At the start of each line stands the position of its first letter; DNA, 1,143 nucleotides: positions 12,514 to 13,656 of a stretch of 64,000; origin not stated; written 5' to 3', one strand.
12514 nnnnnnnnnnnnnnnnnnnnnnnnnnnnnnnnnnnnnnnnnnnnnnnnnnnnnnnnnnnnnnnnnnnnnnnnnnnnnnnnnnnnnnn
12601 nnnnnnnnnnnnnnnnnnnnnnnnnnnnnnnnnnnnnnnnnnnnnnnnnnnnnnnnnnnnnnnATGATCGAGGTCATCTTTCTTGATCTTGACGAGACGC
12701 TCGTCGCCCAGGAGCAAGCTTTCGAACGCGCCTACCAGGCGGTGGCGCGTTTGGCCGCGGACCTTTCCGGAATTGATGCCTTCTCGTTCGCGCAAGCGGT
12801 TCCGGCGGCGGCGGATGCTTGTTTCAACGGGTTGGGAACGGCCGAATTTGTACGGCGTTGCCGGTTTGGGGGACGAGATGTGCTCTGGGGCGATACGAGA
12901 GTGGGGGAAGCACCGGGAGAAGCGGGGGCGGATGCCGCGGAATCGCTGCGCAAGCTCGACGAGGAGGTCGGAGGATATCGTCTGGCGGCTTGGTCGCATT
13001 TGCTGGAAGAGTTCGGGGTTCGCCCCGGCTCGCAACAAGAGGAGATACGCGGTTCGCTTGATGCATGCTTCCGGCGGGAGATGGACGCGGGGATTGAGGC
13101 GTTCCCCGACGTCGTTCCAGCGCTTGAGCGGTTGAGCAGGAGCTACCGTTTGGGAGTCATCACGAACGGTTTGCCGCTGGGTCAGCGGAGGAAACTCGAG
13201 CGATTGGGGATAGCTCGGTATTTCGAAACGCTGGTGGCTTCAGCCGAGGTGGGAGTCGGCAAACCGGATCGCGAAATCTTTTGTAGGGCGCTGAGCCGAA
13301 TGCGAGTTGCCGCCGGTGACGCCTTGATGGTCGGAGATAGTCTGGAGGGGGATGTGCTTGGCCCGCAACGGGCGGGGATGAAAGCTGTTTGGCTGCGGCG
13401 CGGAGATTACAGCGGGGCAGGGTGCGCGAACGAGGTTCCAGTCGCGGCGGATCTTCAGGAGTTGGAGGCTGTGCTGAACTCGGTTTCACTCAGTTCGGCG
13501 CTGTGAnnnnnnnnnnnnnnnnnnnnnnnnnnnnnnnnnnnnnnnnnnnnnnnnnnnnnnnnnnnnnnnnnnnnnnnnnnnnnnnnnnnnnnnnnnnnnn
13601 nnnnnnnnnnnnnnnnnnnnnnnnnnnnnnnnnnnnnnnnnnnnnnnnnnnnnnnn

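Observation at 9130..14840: Candidate amino-sugar conjugate (mycothiol/bacillithiol-like) biosynthetic cluster: MshA-like GT4, HAD phosphatase, PaaK-like ligase and a divergent MshB-like deacetylase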

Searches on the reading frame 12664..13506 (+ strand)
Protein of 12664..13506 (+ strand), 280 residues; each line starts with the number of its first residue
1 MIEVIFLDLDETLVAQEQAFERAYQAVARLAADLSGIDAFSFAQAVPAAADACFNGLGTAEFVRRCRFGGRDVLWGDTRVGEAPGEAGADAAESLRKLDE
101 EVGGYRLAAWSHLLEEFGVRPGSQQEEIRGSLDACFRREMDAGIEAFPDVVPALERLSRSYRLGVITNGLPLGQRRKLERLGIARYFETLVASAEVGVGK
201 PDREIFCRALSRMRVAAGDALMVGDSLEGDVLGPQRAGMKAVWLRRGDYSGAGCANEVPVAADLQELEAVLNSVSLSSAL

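Call 3: search_protein_families(library=pfam, proteins=[window:12664-13506:+], max_evalue=0.01)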
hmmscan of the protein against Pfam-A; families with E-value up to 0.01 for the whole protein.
window:12664-13506:+ (280 aa): 4 families
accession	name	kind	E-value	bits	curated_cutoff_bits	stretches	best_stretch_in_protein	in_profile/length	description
PF00702.32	Hydrolase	-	5.2e-24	86.1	26.4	1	2-238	1-191/191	haloacid dehalogenase-like hydrolase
PF13419.12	HAD_2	-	1.3e-19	71.4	23.8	1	127-243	60-177/178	Haloacid dehalogenase-like hydrolase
PF13242.12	Hydrolase_like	-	1e-11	45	22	1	198-266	2-74/75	HAD-hyrolase-like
PF12710.13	HAD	-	0.0014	19.5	27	0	133-201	74-139/189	haloacid dehalogenase-like hydrolase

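Call 4: search_protein_families(library=ncbifam, proteins=[window:12664-13506:+], max_evalue=0.01)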
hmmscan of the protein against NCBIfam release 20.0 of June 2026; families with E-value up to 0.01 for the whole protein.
window:12664-13506:+ (280 aa): 37 families (the best 25 are shown)
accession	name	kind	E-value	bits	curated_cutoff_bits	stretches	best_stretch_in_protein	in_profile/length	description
TIGR02253.1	CTE7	subfamily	8.9e-38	130.2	169.75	1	145-252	94-202/221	TIGR02253 family HAD-type hydrolase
TIGR02254.1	YjjG_YfnB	equivalog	8.3e-29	100.6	159.9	1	131-270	83-219/223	YjjG family noncanonical pyrimidine nucleotidase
NF006976.0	PRK09449.1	equivalog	2.5e-24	86.1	183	1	131-271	81-222/225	pyrimidine 5'-nucleotidase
NF053830.1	RUBPPhHalo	equivalog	7.6e-19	68.3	330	1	143-247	101-206/234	ribulose-1,5-bisphosphate 5-phosphatase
TIGR02252.1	DREG-2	subfamily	1.3e-18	67.5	155.2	1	142-243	102-203/203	HAD hydrolase, REG-2-like, family IA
TIGR01428.1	HAD_type_II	equivalog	4e-15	56.4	125.4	1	144-247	90-193/197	haloacid dehalogenase type II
NF009804.0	PRK13288.1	equivalog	3.4e-14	52.8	218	1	124-242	61-179/215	pyrophosphatase PpaX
NF052576.1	PymNtasePynAStpc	equivalog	5.9e-14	52.2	350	1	147-271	101-227/229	pyrimidine 5'-nucleotidase PynA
TIGR01549.1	HAD-SF-IA-v1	subfamily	9e-14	52.1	23.3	1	139-238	56-149/149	HAD-IA family hydrolase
TIGR01449.2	PGP_bact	equivalog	1.1e-13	51.3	180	1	124-270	64-209/213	phosphoglycolate phosphatase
NF009697.0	PRK13222.1-4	equivalog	2.4e-13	49.9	327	1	124-278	73-226/232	phosphoglycolate phosphatase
NF008018.0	PRK10748.1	equivalog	4.5e-13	48.9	225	1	150-246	118-209/238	5-amino-6-(5-phospho-D-ribitylamino)uracil phosphatase YigB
NF009695.0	PRK13222.1-2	equivalog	2e-12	47.1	225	1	126-270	75-221/226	phosphoglycolate phosphatase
TIGR01458.1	HAD-SF-IIA-hyp3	hypoth_equivalog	2.5e-11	43.4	175.95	1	196-265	175-243/257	TIGR01458 family HAD-type hydrolase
TIGR01459.1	HAD-SF-IIA-hyp4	hypoth_equivalog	7.2e-10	38.7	103.75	1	198-244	193-240/242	TIGR01459 family HAD-type hydrolase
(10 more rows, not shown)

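Call 72: search_solved_structures(query=window:12664-13506:+, max_evalue=0.00001, show_alignments=1)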
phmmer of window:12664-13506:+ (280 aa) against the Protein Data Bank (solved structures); distinct sequences matched with E-value up to 0.00001: 33.
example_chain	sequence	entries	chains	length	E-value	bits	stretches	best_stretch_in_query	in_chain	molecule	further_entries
4ygq_A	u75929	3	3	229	4.5e-21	78.7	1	144-256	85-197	Hydrolase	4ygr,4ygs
3vay_A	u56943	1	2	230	1.9e-20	76.7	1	104-246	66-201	HAD-superfamily hydrolase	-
2hoq_A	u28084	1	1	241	3.5e-20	75.8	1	148-272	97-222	Putative HAD-hydrolase PH1655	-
3qnm_A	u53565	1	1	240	1e-13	54.6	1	147-241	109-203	Haloacid dehalogenase-like hydrolase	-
2gfh_A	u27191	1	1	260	1.8e-13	53.8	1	148-274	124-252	haloacid dehalogenase-like hydrolase domain containing 4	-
4knw_A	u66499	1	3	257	2e-13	53.7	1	148-274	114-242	N-acylneuraminate-9-phosphatase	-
2w4m_A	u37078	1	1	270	2.4e-13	53.4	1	148-274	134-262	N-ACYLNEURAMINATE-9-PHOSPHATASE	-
4knv_A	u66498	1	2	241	2.9e-13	53.1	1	148-273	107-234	N-acylneuraminate-9-phosphatase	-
3ed5_A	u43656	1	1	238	1.1e-11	48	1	130-246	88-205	YfnB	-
3i76_A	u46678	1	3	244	1.1e-11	47.9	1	130-246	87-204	Putative HAD-hydrolase yfnB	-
6q7p_A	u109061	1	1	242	2.2e-10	43.7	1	145-249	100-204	OE1.2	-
6q7q_A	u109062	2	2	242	4.6e-10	42.6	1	145-249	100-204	OE1.3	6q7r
6z1k_A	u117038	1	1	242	4.7e-10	42.6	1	145-249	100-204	BH32.6 protein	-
3u26_A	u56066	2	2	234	8.6e-10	41.7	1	145-248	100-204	PF00702 domain protein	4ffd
6q7n_A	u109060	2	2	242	8.8e-10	41.7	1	145-248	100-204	BH32 | OE1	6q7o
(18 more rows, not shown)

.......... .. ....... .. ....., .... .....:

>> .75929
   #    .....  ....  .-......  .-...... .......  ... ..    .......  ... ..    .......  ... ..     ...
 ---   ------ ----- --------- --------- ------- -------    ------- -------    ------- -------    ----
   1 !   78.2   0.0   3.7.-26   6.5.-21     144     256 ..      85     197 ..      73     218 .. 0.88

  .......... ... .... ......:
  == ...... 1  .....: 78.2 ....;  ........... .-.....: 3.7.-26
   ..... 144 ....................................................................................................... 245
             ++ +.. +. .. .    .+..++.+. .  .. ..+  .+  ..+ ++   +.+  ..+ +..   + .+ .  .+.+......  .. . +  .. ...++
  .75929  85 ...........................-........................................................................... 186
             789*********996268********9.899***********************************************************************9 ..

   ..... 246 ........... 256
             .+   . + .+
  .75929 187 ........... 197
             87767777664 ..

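Call 101: search_protein_representatives(protein=window:12664-13506:+)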
Query: 280 residues. Proteins with E-value up to 0.001 (for the whole library): 28271; up to 1e-10: 5468; up to 1e-30: 30. The best 150 are listed.
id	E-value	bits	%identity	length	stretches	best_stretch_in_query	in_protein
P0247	5.1e-69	249.1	53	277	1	1-274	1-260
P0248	2.7e-56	207.3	48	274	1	1-258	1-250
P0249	4.5e-55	203.4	47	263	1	3-265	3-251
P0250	3.6e-47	177.4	44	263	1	2-271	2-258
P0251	3.8e-45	170.8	54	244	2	130-272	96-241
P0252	1.1e-43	166.0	43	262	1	2-248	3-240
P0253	1.5e-43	165.6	41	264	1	3-271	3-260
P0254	1.6e-41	158.9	44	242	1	34-266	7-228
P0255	1.4e-40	155.8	44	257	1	1-264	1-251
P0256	1.1e-39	152.9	41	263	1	2-259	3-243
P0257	1.3e-37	146.1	39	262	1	3-266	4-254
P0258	3.2e-37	144.8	40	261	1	1-248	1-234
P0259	7.3e-36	140.4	39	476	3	128-264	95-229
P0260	3.1e-34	135.0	36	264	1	2-267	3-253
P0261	3.5e-33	131.6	37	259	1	3-251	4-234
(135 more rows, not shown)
